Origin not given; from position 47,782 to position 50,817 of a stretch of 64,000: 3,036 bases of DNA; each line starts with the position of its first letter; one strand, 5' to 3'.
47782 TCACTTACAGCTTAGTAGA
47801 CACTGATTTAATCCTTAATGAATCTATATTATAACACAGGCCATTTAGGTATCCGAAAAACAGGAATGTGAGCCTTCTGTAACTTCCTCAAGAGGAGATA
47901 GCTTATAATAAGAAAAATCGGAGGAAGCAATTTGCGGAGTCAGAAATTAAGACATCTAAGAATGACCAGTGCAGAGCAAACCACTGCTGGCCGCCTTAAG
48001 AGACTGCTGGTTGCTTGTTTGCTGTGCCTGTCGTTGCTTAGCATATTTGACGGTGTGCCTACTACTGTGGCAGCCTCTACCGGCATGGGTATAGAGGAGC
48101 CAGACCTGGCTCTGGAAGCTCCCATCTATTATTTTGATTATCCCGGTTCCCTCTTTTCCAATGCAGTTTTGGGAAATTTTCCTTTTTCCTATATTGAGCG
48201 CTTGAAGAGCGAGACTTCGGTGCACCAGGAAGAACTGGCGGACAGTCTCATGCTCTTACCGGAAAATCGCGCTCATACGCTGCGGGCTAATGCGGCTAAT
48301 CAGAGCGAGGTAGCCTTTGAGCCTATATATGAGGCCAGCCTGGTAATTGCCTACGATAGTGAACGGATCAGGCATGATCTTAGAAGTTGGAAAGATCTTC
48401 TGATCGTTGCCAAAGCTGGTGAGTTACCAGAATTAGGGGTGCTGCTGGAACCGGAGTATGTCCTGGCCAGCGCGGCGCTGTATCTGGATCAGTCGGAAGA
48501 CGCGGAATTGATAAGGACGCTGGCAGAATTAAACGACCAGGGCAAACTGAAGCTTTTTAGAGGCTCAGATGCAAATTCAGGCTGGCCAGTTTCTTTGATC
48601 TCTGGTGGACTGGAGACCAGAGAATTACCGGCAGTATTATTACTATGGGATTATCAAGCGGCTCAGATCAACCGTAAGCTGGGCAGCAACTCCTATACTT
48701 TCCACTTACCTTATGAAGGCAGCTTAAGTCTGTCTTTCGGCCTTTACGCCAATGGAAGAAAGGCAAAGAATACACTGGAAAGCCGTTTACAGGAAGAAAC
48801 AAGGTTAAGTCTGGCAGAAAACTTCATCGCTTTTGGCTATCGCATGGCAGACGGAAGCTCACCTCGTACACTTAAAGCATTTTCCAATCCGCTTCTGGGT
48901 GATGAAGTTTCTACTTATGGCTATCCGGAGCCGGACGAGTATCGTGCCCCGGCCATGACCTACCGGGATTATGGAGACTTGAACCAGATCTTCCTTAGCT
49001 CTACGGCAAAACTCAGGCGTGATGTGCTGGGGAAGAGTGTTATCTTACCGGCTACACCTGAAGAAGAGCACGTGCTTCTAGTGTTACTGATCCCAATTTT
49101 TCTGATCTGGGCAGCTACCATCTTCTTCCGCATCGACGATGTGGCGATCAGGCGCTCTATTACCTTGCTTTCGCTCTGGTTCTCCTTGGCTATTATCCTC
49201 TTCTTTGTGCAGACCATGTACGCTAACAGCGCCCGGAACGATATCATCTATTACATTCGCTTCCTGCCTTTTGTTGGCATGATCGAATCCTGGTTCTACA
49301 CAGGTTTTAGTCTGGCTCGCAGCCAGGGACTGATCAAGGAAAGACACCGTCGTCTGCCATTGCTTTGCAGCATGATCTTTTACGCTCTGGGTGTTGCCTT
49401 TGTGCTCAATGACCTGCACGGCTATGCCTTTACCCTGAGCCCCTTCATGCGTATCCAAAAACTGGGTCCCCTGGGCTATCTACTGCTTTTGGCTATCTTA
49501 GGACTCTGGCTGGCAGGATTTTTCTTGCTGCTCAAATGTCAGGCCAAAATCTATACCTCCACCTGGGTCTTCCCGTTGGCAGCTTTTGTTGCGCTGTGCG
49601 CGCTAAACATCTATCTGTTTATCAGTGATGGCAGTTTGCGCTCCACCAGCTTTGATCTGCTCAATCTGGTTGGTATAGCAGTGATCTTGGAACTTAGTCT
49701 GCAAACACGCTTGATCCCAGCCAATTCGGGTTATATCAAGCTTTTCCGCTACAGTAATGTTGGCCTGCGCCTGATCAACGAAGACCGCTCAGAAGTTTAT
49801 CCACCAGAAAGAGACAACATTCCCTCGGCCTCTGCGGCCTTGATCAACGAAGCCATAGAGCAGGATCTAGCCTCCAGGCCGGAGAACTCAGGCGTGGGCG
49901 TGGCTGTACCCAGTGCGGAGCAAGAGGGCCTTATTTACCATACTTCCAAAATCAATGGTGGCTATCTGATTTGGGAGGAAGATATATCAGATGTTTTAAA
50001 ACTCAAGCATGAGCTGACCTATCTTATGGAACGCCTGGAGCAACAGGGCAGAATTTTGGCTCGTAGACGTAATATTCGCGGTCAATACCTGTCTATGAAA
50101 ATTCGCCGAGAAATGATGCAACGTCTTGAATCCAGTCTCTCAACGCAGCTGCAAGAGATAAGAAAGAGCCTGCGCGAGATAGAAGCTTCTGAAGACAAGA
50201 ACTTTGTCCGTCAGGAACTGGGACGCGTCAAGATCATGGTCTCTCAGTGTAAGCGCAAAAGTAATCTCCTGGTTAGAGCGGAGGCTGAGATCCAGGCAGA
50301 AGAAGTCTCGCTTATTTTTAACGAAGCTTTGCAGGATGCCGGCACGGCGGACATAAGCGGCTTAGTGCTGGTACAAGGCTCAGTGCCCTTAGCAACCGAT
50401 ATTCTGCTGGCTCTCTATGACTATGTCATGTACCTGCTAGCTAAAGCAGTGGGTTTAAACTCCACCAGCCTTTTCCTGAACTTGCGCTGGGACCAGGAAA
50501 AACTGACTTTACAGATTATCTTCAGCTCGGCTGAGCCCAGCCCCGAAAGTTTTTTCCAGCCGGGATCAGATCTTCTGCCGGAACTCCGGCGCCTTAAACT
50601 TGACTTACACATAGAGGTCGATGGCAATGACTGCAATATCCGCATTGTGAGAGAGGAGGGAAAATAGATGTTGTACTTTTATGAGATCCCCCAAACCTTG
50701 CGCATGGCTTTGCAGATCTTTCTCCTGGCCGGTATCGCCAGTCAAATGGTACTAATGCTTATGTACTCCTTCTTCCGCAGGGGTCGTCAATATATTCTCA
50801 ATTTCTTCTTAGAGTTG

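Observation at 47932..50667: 911-aa protein reads as a solute-binding-like ectodomain fused to a polytopic membrane block and a degenerate histidine-kinase module (His replaced by Arg)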

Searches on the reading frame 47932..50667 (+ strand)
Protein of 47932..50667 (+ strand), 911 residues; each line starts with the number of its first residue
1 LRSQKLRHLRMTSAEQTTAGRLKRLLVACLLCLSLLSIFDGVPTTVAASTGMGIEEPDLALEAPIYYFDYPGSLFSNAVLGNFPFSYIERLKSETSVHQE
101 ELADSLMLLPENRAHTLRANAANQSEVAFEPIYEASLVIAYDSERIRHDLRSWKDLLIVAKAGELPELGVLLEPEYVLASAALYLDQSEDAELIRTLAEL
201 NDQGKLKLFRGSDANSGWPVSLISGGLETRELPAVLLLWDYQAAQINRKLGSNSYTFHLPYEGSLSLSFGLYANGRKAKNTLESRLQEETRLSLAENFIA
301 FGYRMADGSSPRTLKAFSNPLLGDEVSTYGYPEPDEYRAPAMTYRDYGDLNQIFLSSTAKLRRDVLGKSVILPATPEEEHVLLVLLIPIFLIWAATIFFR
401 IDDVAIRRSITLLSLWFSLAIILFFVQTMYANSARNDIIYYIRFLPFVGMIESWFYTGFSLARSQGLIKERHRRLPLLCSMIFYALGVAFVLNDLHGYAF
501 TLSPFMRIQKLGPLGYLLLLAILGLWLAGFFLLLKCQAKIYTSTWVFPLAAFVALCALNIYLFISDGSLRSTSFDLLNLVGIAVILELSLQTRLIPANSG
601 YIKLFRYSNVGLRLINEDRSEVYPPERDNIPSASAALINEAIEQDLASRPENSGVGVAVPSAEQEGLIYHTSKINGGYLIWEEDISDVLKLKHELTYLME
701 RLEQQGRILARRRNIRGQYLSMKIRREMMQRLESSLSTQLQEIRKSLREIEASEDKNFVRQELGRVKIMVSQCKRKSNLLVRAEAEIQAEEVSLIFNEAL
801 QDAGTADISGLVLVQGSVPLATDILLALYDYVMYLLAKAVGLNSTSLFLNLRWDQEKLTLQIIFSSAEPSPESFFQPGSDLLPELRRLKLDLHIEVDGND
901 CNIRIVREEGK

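Call 3: search_protein_families(library=pfam, proteins=[window:47932-50667:+], max_evalue=1)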
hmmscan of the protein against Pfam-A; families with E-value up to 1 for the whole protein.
window:47932-50667:+ (911 aa): 1 family
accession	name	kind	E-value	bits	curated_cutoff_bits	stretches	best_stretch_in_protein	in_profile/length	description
PF04080.19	Per1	-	0.91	9.6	25.3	0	396-495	129-225/257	Per1-like family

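Call 4: search_protein_families(library=ncbifam, proteins=[window:47932-50667:+], max_evalue=1)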
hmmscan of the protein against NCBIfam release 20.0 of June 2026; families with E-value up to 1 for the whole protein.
window:47932-50667:+ (911 aa): 0 families

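Call 6: search_solved_structures(query=window:47932-50667:+, max_evalue=10, show_alignments=2)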
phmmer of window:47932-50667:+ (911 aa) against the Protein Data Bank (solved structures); distinct sequences matched with E-value up to 10: 1.
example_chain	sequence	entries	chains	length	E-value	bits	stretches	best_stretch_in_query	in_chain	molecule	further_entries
3b84_A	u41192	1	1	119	0.27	12.4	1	413-477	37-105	Zinc finger and BTB domain-containing protein 48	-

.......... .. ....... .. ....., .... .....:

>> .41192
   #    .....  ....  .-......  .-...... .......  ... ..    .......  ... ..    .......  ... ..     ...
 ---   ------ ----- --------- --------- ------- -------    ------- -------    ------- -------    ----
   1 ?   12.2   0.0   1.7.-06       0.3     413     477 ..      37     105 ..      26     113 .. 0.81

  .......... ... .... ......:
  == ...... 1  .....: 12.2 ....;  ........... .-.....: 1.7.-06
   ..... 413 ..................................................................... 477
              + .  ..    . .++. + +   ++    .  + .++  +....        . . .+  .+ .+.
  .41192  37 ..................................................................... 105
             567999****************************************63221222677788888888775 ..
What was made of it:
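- Tried and rejected: Pfam and NCBIfam scans of the 911-aa protein returned nothing (calls 3, 4). phmmer against PDB sequences returned nothing useful (call 6).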

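Call 7: find_homologous_proteins(query=window:47932-50667:+, max_evalue=0.001)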
Query window:47932-50667:+ (911 aa): 8 proteins with E <= 0.001 among 8000 candidates.
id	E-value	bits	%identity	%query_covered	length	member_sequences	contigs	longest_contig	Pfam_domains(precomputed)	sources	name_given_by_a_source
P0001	0.0e+0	1986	100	99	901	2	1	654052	-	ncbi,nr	ncbi:MAG: hypothetical protein Q4E09_01270 [Eubacteriales bacterium]|nr:hypothetical protein [Eubact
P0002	0.0e+0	1705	85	100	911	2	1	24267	-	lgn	-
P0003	0.0e+0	1084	54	98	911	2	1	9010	-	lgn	-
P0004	1.5e-246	839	47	94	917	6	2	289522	-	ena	-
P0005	4.3e-240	817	47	94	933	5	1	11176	-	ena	-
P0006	1.2e-239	816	47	94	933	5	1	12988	-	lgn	-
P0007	1.5e-226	773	44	98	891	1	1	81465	-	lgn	-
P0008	2.9e-215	735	42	95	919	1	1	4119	-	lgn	-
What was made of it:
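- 47932..50667 (+): Gene for the 911-aa SBP-7TM-pseudo-histidine-kinase protein. NCBI calls a 901-aa version from the ATG at 47962 (call 7).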

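Call 12: find_encoding_contigs(protein=P0004, flank=6000, max_places=3)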
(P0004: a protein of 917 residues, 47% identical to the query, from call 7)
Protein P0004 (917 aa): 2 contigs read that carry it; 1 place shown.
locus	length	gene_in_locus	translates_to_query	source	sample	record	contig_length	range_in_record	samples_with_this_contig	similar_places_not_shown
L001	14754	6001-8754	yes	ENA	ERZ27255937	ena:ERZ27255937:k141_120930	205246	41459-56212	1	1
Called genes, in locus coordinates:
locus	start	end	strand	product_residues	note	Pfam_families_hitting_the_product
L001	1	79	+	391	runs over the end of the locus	PF18975:DUF5711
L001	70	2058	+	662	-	PF01928:CYTH, PF03486:HI0933_like, PF13454:NAD_binding_9 (weak), PF22780:HI0933_like_1st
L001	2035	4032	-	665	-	PF00005:ABC_tran, PF02463:SMC_N (weak), PF13175:AAA_15 (faint), PF13555:AAA_29 (faint), PF13191:AAA_16 (faint), PF13304:AAA_21 (faint), PF12848:ABC_tran_Xtn, PF00005:ABC_tran, +2 more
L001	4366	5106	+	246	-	-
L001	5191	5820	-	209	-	PF00072:Response_reg, PF00196:GerE, PF08281:Sigma70_r4_2 (faint)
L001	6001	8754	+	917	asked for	-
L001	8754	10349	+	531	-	-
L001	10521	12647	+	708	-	PF17802:SpaA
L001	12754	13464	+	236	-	PF02163:Peptidase_M50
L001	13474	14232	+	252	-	PF02616:SMC_ScpA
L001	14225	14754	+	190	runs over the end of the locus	PF04079:SMC_ScpB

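Call 13: find_encoding_contigs(protein=P0007, flank=6000, max_places=3)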
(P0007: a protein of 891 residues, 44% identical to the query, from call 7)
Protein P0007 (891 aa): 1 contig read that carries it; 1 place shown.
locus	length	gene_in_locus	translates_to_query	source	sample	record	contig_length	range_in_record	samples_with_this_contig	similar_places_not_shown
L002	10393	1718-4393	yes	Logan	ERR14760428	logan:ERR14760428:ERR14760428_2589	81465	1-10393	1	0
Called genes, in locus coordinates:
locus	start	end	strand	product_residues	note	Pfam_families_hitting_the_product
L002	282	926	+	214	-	-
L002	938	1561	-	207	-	PF00072:Response_reg, PF00196:GerE, PF08281:Sigma70_r4_2 (weak), PF13384:HTH_23 (weak)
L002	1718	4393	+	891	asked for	-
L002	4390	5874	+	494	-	-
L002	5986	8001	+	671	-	-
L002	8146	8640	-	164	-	-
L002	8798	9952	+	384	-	PF00890:FAD_binding_2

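Call 20: search_protein_representatives(alignment_id=A1)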
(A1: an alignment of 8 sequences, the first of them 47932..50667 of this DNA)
Query: 8 sequences, 915 profile positions. Proteins with E-value up to 0.001 (for the whole library): 1281; up to 1e-10: 565; up to 1e-30: 42. The best 150 are listed.
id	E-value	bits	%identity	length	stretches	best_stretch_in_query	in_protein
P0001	0.0e+00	1520.9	-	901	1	13-910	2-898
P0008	0.0e+00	1455.0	-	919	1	12-910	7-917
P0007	0.0e+00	1423.9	-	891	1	16-915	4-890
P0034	0.0e+00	1177.4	-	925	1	5-910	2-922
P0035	5.6e-289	977.3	-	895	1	60-914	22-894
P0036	1.8e-278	942.5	-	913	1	22-912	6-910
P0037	7.2e-273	924.0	-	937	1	48-913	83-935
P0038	6.3e-262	887.8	-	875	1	26-910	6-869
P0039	2.5e-249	846.1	-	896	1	20-914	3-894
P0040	1.2e-222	757.8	-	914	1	25-913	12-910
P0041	6.1e-192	656.2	-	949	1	55-908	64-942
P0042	5.6e-165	566.9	-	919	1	43-914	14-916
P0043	4.2e-136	471.4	-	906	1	31-912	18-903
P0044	3.0e-116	405.7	-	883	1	72-909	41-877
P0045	3.2e-79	283.2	-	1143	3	572-854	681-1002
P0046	7.8e-50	185.9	-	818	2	224-873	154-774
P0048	1.2e-44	168.7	-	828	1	231-905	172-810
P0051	1.1e-41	158.9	-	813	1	108-864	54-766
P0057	2.2e-35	138.1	-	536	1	387-909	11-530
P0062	3.7e-34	134.0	-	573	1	383-848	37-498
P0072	8.0e-31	123.0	-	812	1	62-860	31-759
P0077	5.7e-30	120.2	-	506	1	385-905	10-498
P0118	4.6e-25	104.0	-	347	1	582-913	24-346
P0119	4.7e-25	103.9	-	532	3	666-904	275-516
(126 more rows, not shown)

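Call 21: search_protein_families(library=pfam, proteins=[P0045, P0046, P0048, P0051, P0057, P0062, P0072, P0077, P0118, P0119], max_evalue=0.01)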
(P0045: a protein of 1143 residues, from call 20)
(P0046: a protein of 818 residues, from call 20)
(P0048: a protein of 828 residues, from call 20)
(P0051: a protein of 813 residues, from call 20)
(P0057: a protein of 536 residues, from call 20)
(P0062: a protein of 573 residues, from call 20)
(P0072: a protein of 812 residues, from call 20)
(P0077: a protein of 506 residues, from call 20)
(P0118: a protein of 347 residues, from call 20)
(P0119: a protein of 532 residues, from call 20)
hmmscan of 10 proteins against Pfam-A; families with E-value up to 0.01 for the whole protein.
P0045 (1143 aa): 0 families

P0046 (818 aa): 2 families
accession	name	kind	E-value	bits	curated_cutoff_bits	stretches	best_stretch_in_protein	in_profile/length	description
PF16927.11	HisKA_7TM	-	5e-08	33.5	28.6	1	287-499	4-219/224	N-terminal 7TM region of histidine kinase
PF13343.11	SBP_bac_6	-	2.6e-05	24.3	24.6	1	80-211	62-195/245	Bacterial extracellular solute-binding protein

P0048 (828 aa): 2 families
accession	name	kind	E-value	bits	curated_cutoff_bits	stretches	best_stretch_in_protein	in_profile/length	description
PF16927.11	HisKA_7TM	-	1.6e-05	25.3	28.6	1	295-494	5-207/224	N-terminal 7TM region of histidine kinase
PF13343.11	SBP_bac_6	-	0.0013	18.7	24.6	1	80-211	62-187/245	Bacterial extracellular solute-binding protein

P0051 (813 aa): 1 family
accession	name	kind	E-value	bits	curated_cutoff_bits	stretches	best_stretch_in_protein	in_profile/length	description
PF13343.11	SBP_bac_6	-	0.0084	16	24.6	0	78-210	64-190/245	Bacterial extracellular solute-binding protein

P0057 (536 aa): 1 family
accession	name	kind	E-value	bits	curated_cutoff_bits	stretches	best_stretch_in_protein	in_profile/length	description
PF16927.11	HisKA_7TM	-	4.8e-07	30.3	28.6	1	11-211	8-210/224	N-terminal 7TM region of histidine kinase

P0062 (573 aa): 1 family
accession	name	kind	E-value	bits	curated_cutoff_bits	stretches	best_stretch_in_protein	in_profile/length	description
PF16927.11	HisKA_7TM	-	3.8e-13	50.2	28.6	1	41-251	7-220/224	N-terminal 7TM region of histidine kinase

P0072 (812 aa): 1 family
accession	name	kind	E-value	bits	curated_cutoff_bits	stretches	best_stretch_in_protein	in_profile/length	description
PF16927.11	HisKA_7TM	-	1.1e-08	35.7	28.6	1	295-499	6-205/224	N-terminal 7TM region of histidine kinase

P0077 (506 aa): 1 family
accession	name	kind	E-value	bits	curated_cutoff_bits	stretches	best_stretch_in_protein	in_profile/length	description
PF10101.14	DUF2339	-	0.00018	20.9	33.6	1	9-191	333-515/659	Predicted membrane protein (DUF2339)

P0118 (347 aa): 0 families

P0119 (532 aa): 0 families
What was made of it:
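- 48091..49065 (+): Extracellular type II periplasmic-binding-protein domain (residues 54-378), cluster-D-like. Relatives hit PF13343 SBP_bac_6 at 2.6e-5 (call 21).
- On Type II periplasmic binding protein (cluster D; Pfam SBP_bac_6-like): Relative P0046 scores 24.3 bits against a cut-off of 24.6 (call 21).
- On HisKA_7TM (PF16927) membrane domain: Homologous relatives hit at 3.8e-13 to 1.6e-5 over the aligned block (calls 20, 21).
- No Pfam family covers the region (calls 3, 21). Relatives of the membrane block match the kinase-associated HisKA_7TM family, not a transporter family (call 21).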

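Call 22: predict_structure(alignment_id=A1)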
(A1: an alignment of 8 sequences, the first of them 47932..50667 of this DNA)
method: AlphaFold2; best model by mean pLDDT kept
length: 911 residues; sequences in the alignment: 8
mean_pLDDT: 59.8   pTM: 0.31
mean pLDDT of the five models: 59.8, 59.8, 58.3, 56.4, 52.8
residues with pLDDT >= 90: 19; 70-90: 277; 50-70: 334; < 50: 281
segments of 3 or more residues with pLDDT < 50: 1-20, 34-59, 139-141, 169-176, 207-263, 314-375, 397-403, 424-440, 495-511, 538-540, 566-570, 590-608, 651-653, 704-721
pLDDT, mean of each block of 10 residues (from residue 1): 39 44 60 46 29 33 73 63 75 56 77 73 83 62 54 65 59 48 57 66 52 30 32 33 31 33 57 88 78 70 60 46 38 31 32 39 41 49 53 49 49 54 49 41 54 65 68 73 69 44 35 61 68 57 54 61 52 52 52 37 46 66 56 76 67 62 75 70 70 64 46 36 58 71 81 79 81 72 72 85 83 86 83 87 87 84 87 77 75 85 79 35
secondary structure, 60 per line:
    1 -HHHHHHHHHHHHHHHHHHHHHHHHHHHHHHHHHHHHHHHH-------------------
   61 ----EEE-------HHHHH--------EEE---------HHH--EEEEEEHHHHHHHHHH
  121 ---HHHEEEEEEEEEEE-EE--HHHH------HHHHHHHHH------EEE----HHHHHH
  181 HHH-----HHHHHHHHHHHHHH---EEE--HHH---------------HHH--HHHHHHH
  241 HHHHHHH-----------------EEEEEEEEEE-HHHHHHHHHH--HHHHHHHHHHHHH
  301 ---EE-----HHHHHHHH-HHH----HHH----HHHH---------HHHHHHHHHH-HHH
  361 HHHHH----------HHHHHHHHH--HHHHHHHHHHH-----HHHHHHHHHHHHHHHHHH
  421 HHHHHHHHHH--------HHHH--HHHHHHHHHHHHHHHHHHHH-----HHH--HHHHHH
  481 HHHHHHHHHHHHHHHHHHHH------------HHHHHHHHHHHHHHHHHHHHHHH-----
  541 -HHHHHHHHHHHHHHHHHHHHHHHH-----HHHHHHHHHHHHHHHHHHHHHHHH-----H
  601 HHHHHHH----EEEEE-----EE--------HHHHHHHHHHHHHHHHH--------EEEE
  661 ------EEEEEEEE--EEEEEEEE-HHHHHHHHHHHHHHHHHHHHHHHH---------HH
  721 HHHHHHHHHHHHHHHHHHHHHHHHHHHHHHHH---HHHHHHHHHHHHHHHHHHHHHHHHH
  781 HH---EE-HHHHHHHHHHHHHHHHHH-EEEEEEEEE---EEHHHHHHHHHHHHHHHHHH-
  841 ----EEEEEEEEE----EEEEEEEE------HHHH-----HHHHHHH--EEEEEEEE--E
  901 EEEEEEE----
elements in order (helices of 4 or more, strands of 3 or more residues): H2-41 E65-67 H75-79 E88-90 E105-110 H111-120 E127-137 H143-146 H153-161 E168-170 H175-183 H189-202 E206-208 H234-247 E265-274 H276-285 H288-300 H311-318 H334-337 H347-356 H358-365 H376-384 H387-397 H403-430 H439-442 H445-464 H475-500 H513-535 H542-565 H571-594 H600-607 E612-616 H632-648 E657-660 E667-674 E677-684 H686-709 H719-752 H756-782 H789-806 E808-816 H822-839 E845-853 E858-865 H872-875 H881-887 E890-897 E900-907
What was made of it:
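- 49753..49986 (+): Small cytoplasmic alpha/beta (PAS-like) domain (residues ~608-685) ending in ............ AF2 strands 612-616, 657-660, 667-674 and 677-684 plus helix 632-648 (call 22).
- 50287..50655 (+): Degenerate CA (Bergerat-fold-like) domain (residues ~786-908) without N-box or G-box. E798 and Y829-D830 are conserved. AF2 pLDDT 70-87 (call 22).
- On Sensor histidine kinase, HisKA_3/NarL-type: AF2 C-terminus pLDDT 70-87 (call 22).
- Checked: A coiled coil is followed by a helical hairpin at 686-782 (call 22).
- The full-length model is poor in the membrane region and in the ectodomain as modelled in that run (mean pLDDT 59.8, call 22).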
